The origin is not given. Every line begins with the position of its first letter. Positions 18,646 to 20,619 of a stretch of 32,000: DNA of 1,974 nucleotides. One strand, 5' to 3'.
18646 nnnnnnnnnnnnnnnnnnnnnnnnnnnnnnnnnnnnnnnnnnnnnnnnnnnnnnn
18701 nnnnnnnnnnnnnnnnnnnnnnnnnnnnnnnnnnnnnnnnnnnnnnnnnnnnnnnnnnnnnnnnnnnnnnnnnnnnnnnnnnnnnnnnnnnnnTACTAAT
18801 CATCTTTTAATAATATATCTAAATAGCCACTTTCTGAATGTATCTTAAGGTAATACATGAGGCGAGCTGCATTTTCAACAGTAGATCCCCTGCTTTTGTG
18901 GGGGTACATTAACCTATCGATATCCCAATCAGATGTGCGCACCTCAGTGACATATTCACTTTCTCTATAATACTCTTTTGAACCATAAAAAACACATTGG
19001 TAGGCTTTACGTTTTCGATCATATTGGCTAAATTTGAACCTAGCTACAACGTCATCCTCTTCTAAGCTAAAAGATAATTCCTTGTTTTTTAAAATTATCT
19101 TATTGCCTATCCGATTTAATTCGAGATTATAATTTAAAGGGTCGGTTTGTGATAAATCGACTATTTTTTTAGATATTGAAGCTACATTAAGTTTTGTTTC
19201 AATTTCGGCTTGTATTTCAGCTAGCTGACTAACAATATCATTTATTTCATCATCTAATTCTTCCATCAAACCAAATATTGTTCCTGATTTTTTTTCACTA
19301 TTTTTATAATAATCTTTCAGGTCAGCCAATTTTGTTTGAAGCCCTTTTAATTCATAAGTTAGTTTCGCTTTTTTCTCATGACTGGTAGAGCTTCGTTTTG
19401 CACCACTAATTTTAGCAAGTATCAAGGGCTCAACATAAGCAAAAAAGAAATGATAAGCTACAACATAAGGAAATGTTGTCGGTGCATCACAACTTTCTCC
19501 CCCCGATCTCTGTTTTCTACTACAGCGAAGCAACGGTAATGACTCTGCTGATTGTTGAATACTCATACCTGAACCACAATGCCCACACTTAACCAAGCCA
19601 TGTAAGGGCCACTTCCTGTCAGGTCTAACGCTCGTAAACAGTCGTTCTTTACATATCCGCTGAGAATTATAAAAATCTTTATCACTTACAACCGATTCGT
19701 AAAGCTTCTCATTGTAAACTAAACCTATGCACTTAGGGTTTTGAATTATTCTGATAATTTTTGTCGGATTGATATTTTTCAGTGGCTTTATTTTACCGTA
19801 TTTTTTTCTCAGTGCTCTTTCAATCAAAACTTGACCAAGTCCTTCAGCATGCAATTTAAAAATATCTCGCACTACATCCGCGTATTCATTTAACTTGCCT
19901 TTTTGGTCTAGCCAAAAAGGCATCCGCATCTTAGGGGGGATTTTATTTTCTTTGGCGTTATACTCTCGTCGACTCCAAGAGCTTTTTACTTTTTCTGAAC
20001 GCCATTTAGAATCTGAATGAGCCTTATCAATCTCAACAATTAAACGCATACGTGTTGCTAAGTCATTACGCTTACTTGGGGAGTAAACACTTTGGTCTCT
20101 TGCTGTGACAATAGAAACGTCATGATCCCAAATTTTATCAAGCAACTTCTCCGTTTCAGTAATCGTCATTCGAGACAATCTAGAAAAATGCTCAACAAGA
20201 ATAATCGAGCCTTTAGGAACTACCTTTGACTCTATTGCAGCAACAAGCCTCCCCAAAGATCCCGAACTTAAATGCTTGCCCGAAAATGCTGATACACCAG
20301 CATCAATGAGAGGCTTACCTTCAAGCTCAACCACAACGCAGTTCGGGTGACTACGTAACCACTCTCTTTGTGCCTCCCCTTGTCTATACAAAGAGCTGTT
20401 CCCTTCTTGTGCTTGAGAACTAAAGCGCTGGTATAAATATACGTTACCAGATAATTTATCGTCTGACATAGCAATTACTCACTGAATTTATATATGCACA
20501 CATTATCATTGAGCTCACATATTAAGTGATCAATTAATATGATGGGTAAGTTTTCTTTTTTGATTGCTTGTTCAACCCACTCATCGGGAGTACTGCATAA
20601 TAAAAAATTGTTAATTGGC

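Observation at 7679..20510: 12.8-kb integrative mobilizable defence island precisely splitting miaE, with junctions readable to a 2-bp crossover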

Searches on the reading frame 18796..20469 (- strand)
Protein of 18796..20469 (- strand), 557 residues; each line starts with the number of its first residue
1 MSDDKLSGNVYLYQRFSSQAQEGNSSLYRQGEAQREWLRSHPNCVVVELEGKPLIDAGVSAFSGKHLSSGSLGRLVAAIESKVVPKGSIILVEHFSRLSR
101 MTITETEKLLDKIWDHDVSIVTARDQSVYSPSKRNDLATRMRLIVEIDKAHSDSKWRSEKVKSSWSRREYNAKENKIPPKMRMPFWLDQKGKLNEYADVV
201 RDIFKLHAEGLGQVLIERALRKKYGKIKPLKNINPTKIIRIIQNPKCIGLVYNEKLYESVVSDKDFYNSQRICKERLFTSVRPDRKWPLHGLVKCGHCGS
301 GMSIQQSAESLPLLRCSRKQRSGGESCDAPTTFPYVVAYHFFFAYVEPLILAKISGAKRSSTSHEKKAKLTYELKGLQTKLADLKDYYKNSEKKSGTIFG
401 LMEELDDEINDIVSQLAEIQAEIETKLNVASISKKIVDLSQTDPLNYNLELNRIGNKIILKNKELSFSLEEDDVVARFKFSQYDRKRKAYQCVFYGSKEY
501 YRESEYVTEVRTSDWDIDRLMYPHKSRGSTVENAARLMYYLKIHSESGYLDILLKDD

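Call 8: search_protein_families(library=pfam, proteins=[window:18796-20469:-], max_evalue=0.01)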
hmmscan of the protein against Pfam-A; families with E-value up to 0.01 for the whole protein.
window:18796-20469:- (557 aa): 5 families
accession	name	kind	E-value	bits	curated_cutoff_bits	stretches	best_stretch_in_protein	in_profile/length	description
PF00239.26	Resolvase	-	1.2e-10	42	23.3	1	10-145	1-121/145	Resolvase, N terminal domain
PF13408.12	Zn_ribbon_recom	-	1.9e-10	41.4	25.3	1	288-346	1-57/58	Recombinase zinc beta ribbon domain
PF07508.19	Recombinase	-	3.6e-06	27.6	21.1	1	195-275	2-101/102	Recombinase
PF21689.3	TorS_sensor_domain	-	0.00053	20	27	0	355-437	25-99/275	Sensor protein TorS, sensor domain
PF14282.11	FlxA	-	0.0069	16.9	26.3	0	357-429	9-78/101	FlxA-like protein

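Call 17: find_homologous_proteins(query=window:18799-20469:-, max_evalue=1e-20)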
Query window:18799-20469:- (557 aa): 126 proteins with E <= 1e-20 among 8000 candidates; the best 120 are listed.
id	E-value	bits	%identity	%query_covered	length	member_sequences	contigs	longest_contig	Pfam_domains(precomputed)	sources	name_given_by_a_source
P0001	0.0e+0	1243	99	100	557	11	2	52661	PF07508.20,PF00239.27,PF13408.13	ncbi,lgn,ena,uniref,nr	ncbi:recombinase family protein [Pseudoalteromonas sp. Isolate3]|uniref:recombinase family protein n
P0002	0.0e+0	1104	88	100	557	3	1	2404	PF07508.20,PF00239.27,PF13408.13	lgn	-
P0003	0.0e+0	1087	87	100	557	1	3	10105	PF07508.20,PF00239.27,PF13408.13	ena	-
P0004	0.0e+0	1062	84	100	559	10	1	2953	PF00239.27,PF13408.13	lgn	-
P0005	0.0e+0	1049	83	100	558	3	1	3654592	PF00239.27,PF13408.13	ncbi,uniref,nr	ncbi:recombinase family protein [Pseudoalteromonas sp. MEBiC 03485]|uniref:recombinase family protei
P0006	1.2e-242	824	67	100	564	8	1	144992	PF07508.20,PF00239.27,PF13408.13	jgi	jgi:DNA invertase Pin-like site-specific DNA recombinase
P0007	1.2e-241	821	67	99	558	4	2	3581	PF07508.20,PF00239.27,PF13408.13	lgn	-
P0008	4.6e-233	793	65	98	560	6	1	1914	PF07508.20,PF00239.27,PF13408.13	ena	-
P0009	4.3e-232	790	64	97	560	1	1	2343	PF00239.27,PF13408.13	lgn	-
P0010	1.3e-224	765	62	97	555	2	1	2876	PF07508.20,PF00239.27,PF13408.13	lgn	-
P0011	9.5e-222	755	61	98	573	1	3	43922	PF00239.27,PF13408.13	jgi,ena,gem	-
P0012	7.1e-219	746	63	94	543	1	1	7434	PF00239.27,PF13408.13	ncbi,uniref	ncbi:MAG: recombinase family protein, partial [Paraglaciecola polaris]|uniref:recombinase family pro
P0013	9.5e-217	739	60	98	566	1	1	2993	PF00239.27,PF13408.13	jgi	jgi:hypothetical protein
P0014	7.5e-210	716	57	98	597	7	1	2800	PF07508.20,PF00239.27,PF13408.13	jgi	jgi:hypothetical protein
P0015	2.7e-205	701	60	97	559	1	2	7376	PF07508.20,PF00239.27,PF13408.13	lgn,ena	-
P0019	4.1e-202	691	58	98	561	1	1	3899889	PF07508.20,PF00239.27,PF13408.13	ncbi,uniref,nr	ncbi:recombinase family protein [Pseudoalteromonas sp. KAN5]|uniref:recombinase family protein n=1 T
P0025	1.9e-197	675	56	98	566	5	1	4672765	PF00239.27,PF13408.13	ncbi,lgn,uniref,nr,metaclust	ncbi:recombinase family protein [Shewanella sp. ZOR0012]|uniref:recombinase family protein n=1 Tax=S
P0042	6.3e-175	601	52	97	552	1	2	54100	PF00239.27,PF13408.13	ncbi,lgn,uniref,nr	ncbi:recombinase family protein [Rheinheimera baltica]|uniref:recombinase zinc beta ribbon domain-co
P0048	3.2e-126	440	41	96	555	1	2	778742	PF07508.20,PF00239.27,PF13408.13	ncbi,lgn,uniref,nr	ncbi:Site-specific DNA recombinase [Colwellia chukchiensis]|uniref:Site-specific DNA recombinase n=1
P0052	1.2e-124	435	45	87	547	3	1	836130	PF00239.27,PF13408.13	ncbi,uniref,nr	ncbi:recombinase family protein [Thalassotalea castellviae]|uniref:Recombinase family protein n=1 Ta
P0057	2.9e-120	421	43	89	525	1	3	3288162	PF07508.20,PF00239.27,PF13408.13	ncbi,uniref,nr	ncbi:recombinase family protein [Vibrio parahaemolyticus]|uniref:recombinase family protein n=1 Tax=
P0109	2.5e-100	355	40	86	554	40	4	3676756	PF07508.20,PF00239.27,PF13408.13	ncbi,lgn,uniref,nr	ncbi:TPA: recombinase family protein [Vibrio parahaemolyticus]|uniref:recombinase family protein n=1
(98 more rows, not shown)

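Call 18: find_encoding_contigs(protein=P0001, flank=10000, max_places=4)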
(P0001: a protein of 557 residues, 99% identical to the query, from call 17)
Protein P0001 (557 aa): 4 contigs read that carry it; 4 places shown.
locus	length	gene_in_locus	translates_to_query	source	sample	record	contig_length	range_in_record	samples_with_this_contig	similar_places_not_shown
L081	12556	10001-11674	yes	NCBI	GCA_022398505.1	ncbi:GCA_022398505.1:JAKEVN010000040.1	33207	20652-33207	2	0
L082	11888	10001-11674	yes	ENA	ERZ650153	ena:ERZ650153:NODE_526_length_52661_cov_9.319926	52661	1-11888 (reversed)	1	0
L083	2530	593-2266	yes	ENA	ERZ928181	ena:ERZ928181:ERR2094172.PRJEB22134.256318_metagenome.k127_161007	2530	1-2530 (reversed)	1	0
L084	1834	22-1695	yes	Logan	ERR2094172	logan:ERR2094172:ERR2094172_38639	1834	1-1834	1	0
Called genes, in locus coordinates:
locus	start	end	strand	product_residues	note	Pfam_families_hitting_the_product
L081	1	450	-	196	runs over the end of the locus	PF01694:Rhomboid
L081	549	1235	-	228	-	PF01965:DJ-1_PfpI, PF17124:ThiJ_like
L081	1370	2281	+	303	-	PF00126:HTH_1, PF13556:HTH_30 (weak), PF03466:LysR_substrate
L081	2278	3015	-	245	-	PF02129:Peptidase_S15 (weak), PF01738:DLH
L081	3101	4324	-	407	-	PF03009:GDPD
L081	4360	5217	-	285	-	PF00892:EamA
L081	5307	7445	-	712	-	PF01432:Peptidase_M3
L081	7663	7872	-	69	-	-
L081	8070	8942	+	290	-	PF00924:MS_channel_2nd, PF21082:MS_channel_3rd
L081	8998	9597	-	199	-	PF04893:Yip1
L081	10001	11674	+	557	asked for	PF00239:Resolvase, PF07508:Recombinase (weak), PF13408:Zn_ribbon_recom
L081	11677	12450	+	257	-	PF06175:MiaE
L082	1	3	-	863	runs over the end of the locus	PF03176:MMPL, PF02355:SecD_SecF_C (weak)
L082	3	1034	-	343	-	-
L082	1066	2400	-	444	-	PF00155:Aminotran_1_2, PF01041:DegT_DnrJ_EryC1, PF01212:Beta_elim_lyase, PF00266:Aminotran_5, PF01053:Cys_Met_Meta_PP (weak)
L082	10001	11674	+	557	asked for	PF00239:Resolvase, PF07508:Recombinase (weak), PF13408:Zn_ribbon_recom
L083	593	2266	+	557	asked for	PF00239:Resolvase, PF07508:Recombinase (weak), PF13408:Zn_ribbon_recom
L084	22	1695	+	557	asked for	PF00239:Resolvase, PF07508:Recombinase (weak), PF13408:Zn_ribbon_recom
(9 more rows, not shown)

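Call 19: find_encoding_contigs(protein=P0005, flank=10000, max_places=3)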
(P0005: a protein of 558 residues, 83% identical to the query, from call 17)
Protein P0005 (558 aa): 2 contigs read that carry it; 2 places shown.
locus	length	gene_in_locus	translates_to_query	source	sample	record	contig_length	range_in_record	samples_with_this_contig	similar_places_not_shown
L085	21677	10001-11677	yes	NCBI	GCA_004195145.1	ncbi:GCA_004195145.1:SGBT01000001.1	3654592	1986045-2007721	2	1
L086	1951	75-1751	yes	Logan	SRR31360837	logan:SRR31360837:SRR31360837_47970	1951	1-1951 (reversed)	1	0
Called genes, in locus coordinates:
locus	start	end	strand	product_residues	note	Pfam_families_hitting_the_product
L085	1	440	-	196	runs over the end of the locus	PF01694:Rhomboid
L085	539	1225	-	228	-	PF01965:DJ-1_PfpI, PF17124:ThiJ_like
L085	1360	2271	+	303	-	PF00126:HTH_1, PF13556:HTH_30 (weak), PF03466:LysR_substrate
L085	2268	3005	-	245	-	PF02129:Peptidase_S15 (weak), PF01738:DLH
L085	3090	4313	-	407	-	PF03009:GDPD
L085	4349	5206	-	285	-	PF00892:EamA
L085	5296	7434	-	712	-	PF01432:Peptidase_M3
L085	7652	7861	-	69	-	-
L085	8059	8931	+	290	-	PF00924:MS_channel_2nd, PF21082:MS_channel_3rd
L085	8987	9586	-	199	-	PF04893:Yip1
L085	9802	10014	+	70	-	PF06175:MiaE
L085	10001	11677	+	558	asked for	PF00239:Resolvase, PF13408:Zn_ribbon_recom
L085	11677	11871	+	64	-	PF06175:MiaE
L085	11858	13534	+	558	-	PF00239:Resolvase, PF13408:Zn_ribbon_recom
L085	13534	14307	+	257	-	PF06175:MiaE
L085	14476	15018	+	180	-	-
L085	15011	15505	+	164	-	-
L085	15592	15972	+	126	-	-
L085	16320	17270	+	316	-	PF11185:DUF2971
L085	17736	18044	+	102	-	-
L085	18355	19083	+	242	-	-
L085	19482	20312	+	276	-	-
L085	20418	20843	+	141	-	-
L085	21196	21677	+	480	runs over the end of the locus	PF05598:DUF772, PF01609:DDE_Tnp_1, PF13751:DDE_Tnp_1_6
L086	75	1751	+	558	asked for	PF00239:Resolvase, PF13408:Zn_ribbon_recom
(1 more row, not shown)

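Call 20: find_encoding_contigs(protein=P0006, flank=10000, max_places=3)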
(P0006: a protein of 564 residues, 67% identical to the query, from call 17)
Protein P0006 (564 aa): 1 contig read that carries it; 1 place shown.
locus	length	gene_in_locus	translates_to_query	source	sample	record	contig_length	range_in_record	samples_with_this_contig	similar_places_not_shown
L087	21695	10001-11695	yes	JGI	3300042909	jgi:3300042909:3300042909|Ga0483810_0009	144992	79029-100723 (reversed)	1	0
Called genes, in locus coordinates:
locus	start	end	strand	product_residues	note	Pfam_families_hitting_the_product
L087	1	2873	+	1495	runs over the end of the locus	-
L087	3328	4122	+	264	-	PF01416:PseudoU_synth_1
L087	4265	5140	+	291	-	PF17848:Zn_ribbon_ACC, PF01039:Carboxyl_trans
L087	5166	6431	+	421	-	PF08245:Mur_ligase_M, PF02875:Mur_ligase_C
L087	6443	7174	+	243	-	PF05036:SPOR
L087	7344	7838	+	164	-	PF02674:Colicin_V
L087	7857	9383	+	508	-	PF13230:GATase_4, PF13522:GATase_6, PF13537:GATase_7, PF00156:Pribosyltran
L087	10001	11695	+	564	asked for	PF00239:Resolvase, PF07508:Recombinase (weak), PF13408:Zn_ribbon_recom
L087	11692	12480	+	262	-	PF06175:MiaE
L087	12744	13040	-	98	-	-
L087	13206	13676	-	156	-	-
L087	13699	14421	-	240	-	-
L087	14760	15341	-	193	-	-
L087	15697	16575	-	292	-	PF01076:Mob_Pre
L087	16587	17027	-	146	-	-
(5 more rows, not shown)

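Call 23: find_encoding_contigs(protein=P0019, flank=10000, max_places=2)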
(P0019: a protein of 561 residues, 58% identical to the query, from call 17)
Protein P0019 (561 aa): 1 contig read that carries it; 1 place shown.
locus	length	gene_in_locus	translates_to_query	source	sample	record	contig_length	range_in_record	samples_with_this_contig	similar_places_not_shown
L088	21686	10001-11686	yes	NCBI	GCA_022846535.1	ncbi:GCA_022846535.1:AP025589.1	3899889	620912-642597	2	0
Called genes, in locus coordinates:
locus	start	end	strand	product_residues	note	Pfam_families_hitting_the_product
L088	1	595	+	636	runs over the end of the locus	-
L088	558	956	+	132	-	-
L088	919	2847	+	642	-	-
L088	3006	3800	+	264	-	PF01416:PseudoU_synth_1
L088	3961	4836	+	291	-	PF17848:Zn_ribbon_ACC, PF01039:Carboxyl_trans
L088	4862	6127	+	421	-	PF08245:Mur_ligase_M (weak), PF02875:Mur_ligase_C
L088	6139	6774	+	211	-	PF05036:SPOR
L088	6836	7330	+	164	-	PF02674:Colicin_V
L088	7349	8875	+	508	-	PF13230:GATase_4 (weak), PF13522:GATase_6, PF13537:GATase_7, PF00156:Pribosyltran (weak)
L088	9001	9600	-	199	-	PF04893:Yip1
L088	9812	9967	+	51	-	PF06175:MiaE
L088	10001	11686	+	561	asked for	PF00239:Resolvase, PF07508:Recombinase (faint), PF13408:Zn_ribbon_recom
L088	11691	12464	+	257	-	PF06175:MiaE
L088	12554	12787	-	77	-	-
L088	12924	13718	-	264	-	PF01076:Mob_Pre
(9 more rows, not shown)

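Call 24: find_encoding_contigs(protein=P0025, flank=10000, max_places=2)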
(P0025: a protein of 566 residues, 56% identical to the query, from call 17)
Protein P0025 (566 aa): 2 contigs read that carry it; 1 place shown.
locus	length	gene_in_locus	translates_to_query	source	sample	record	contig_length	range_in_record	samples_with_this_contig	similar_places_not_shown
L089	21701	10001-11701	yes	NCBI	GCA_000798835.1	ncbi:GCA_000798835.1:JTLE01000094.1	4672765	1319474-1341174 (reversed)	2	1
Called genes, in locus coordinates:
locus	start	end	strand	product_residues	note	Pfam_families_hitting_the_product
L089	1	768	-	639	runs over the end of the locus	PF22111:MtrC-MtrF_N, PF22112:OmcA-like_N, PF14522:Cytochrome_C7 (faint), PF14537:Cytochrom_c3_2 (faint), PF22113:Mtrc-MtrF_II-IV_dom, PF22118:MtrF-like_dom-III, PF22113:Mtrc-MtrF_II-IV_dom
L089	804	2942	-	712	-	PF11854:MtrB_PioB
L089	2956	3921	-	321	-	PF13435:Cytochrome_C554 (faint), PF22113:Mtrc-MtrF_II-IV_dom (faint), PF14537:Cytochrom_c3_2 (faint), PF22678:Cytochrom_c_NrfB-like, PF14522:Cytochrome_C7 (weak), PF09699:Paired_CXXCH_1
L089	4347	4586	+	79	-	PF04023:FeoA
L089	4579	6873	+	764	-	PF00009:GTP_EFTU (faint), PF01926:MMR_HSR1, PF02421:FeoB_N, PF03193:RsgA_GTPase (faint), PF07670:Gate, PF07664:FeoB_C, PF07670:Gate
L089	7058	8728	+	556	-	PF00749:tRNA-synt_1c, PF03950:tRNA-synt_1c_C, PF20974:tRNA-synt_1c_C2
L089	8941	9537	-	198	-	PF04893:Yip1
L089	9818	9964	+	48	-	PF06175:MiaE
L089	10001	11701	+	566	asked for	PF00239:Resolvase, PF13408:Zn_ribbon_recom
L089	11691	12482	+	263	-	PF06175:MiaE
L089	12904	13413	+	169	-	-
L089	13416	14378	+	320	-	-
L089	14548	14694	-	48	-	PF00665:rve (weak)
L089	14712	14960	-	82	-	PF00665:rve (weak)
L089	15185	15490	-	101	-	PF01527:HTH_Tnp_1 (weak)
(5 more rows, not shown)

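Call 25: find_encoding_contigs(protein=P0109, flank=10000, max_places=2)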
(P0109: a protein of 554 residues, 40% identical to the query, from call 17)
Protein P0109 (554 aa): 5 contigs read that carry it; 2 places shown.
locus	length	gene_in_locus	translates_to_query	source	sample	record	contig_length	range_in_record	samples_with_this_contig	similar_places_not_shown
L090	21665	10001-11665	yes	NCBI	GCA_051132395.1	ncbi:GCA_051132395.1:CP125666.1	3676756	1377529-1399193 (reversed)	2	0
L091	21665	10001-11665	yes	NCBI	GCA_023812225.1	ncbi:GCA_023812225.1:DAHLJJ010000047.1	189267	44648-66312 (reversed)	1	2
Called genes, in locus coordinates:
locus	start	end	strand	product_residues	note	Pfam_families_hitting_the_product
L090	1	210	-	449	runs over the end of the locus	PF05496:RuvB_N, PF01078:Mg_chelatase (faint), PF13191:AAA_16 (faint), PF13604:AAA_30 (faint), PF00004:AAA, PF07728:AAA_5 (weak), PF16193:AAA_assoc_2, PF12002:MgsA_C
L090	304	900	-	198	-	PF03548:LolA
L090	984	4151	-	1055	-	PF13491:FtsK_4TM, PF17854:FtsK_alpha, PF01580:FtsK_SpoIIIE, PF09397:FtsK_gamma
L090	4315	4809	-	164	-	PF13404:HTH_AsnC-type, PF13412:HTH_24, PF01037:AsnC_trans_reg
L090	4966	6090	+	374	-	PF05222:AlaDh_PNT_N, PF01262:AlaDh_PNT_C, PF07992:Pyr_redox_2 (weak), PF01488:Shikimate_DH (weak), PF02826:2-Hacid_dh_C (weak), PF00070:Pyr_redox (weak)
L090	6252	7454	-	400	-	PF13679:Methyltransf_32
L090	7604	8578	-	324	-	PF00126:HTH_1, PF03466:LysR_substrate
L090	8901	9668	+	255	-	-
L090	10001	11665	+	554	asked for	PF00239:Resolvase, PF07508:Recombinase (weak), PF13408:Zn_ribbon_recom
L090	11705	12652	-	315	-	-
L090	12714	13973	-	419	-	PF00817:IMS, PF11799:IMS_C, PF13438:DUF4113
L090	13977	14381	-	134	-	PF00717:Peptidase_S24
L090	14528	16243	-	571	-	PF18733:HEPN_LA2681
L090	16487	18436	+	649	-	PF01555:N6_N4_Mtase, PF18273:T3RM_EcoP15I_C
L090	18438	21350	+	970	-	PF04851:ResIII, PF19778:RE_endonuc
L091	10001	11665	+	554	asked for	PF00239:Resolvase, PF07508:Recombinase (weak), PF13408:Zn_ribbon_recom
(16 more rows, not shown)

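Call 38: find_encoding_contigs(protein=P0042, flank=10000, max_places=1)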
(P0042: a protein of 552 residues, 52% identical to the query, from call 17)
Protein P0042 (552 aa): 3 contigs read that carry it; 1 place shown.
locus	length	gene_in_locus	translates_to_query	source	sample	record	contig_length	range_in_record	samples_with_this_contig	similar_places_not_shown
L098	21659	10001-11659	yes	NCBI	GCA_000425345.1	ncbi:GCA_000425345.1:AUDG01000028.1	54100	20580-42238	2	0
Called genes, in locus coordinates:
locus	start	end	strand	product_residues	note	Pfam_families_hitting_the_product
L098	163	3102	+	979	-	-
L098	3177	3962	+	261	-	PF01416:PseudoU_synth_1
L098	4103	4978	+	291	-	PF17848:Zn_ribbon_ACC, PF01039:Carboxyl_trans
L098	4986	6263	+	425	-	PF08245:Mur_ligase_M (weak), PF02875:Mur_ligase_C, PF27239:FOL3_C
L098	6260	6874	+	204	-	PF05036:SPOR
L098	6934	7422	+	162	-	PF02674:Colicin_V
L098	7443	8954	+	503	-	PF13230:GATase_4 (faint), PF13522:GATase_6, PF13537:GATase_7, PF00156:Pribosyltran (weak)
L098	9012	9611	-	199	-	PF04893:Yip1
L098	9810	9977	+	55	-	PF06175:MiaE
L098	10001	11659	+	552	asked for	PF00239:Resolvase, PF13408:Zn_ribbon_recom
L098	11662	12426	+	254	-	PF06175:MiaE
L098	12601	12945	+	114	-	-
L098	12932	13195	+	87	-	-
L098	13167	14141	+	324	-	-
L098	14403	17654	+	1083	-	PF00176:SNF2-rel_dom (weak), PF04851:ResIII (weak), PF00270:DEAD (faint), PF00271:Helicase_C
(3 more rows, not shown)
